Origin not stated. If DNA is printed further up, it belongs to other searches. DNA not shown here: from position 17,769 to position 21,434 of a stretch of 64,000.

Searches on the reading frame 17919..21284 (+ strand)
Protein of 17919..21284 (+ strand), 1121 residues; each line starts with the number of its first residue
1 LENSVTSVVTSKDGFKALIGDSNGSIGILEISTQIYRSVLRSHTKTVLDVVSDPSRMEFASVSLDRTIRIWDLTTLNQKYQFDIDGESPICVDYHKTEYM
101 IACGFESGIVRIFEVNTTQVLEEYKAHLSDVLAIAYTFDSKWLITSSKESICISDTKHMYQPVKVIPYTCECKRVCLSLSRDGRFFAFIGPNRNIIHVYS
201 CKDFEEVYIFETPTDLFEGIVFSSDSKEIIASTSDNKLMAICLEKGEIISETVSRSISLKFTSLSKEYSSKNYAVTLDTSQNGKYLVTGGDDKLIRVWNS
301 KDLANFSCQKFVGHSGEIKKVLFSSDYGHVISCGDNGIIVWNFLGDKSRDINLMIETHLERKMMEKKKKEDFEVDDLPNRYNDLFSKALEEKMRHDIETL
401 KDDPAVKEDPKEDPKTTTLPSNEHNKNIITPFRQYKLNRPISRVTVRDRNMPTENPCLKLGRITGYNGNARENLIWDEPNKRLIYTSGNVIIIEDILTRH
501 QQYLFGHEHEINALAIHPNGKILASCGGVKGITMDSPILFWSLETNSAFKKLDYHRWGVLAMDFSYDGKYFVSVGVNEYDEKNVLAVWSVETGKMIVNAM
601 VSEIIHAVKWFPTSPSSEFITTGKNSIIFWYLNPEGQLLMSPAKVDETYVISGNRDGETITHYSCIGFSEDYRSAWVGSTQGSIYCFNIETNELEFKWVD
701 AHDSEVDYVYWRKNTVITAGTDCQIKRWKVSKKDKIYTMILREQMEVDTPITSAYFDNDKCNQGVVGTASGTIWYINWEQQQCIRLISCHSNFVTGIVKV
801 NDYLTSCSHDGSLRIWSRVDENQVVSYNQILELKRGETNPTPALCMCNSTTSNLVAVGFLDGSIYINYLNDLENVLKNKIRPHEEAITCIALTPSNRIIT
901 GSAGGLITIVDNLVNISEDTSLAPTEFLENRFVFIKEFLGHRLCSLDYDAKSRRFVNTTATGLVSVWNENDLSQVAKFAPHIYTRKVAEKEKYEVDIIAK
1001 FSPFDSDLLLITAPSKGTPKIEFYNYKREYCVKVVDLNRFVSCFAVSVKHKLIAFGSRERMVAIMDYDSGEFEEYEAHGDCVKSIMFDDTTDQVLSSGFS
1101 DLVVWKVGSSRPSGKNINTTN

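Call 50: search_protein_families(library=pfam, max_evalue=0.00001, proteins=[window:17919-21284:+])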
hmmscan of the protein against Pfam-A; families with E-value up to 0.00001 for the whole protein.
window:17919-21284:+ (1121 aa): 32 families (the best 25 are shown)
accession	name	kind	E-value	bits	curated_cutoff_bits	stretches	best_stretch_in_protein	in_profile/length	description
PF25174.1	Beta-prop_THOC3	-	7.3e-66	222.4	305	5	3-250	3-249/272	THOC3 beta-propeller domain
PF23393.2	Beta-prop_WDR90_POC16_2nd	-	1.8e-65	221.5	60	2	53-342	3-291/291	WDR90/POC16, second beta-propeller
PF25173.1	Beta-prop_WDR3_1st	-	2.1e-61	207.3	154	4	662-817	31-183/184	WDR3 first beta-propeller domain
PF24807.1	WD40_CDC20-Fz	-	3.2e-58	197.8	200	3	57-249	20-215/292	CDC20/Fizzy WD40 domain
PF23414.1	Beta-prop_EML_2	-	1.3e-50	172.7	90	3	176-342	86-265/266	Echinoderm microtubule-associated protein second beta-propeller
PF00400.38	WD40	-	1.2e-45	152.5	27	0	38-72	5-39/39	WD domain, G-beta repeat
PF23409.1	Beta-prop_EML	-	1.4e-43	149.8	88.2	1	501-774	2-265/267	Echinoderm microtubule-associated protein first beta-propeller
PF23342.1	WDR90_beta-prop_4th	-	1.5e-42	146.3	50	2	803-1108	13-310/312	WDR90, 4th beta-propeller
PF24817.1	WD40_WDHD1_1st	-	5.4e-42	144.4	109.9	2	3-78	87-162/291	WDHD1 first WD40 domain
PF24814.1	WD40_Prp19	-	8e-42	143.6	320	2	3-235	50-281/281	Prp19 WD40 domain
PF25172.1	Beta-prop_WDR3_2nd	-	6.3e-37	127.8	140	2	85-340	37-285/293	WDR3 second beta-propeller domain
PF25168.1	Beta-prop_WDR36-Utp21_2nd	-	1e-35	124.1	84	2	5-199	115-309/335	WDR36/Utp21 second beta-propeller domain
PF24796.1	WDR55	-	3.9e-27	95.5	200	1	19-204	24-211/296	WDR55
PF24780.1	WD40_MABP1-WDR62_1st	-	2.5e-24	86.6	496.3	1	477-739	6-258/328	MABP1/WDR62 first WD40 domain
PF25171.1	Beta-prop_WDR36-Utp21_1st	-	1.1e-22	81.2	80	2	763-922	37-185/266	WDR36/Utp21 first beta-propeller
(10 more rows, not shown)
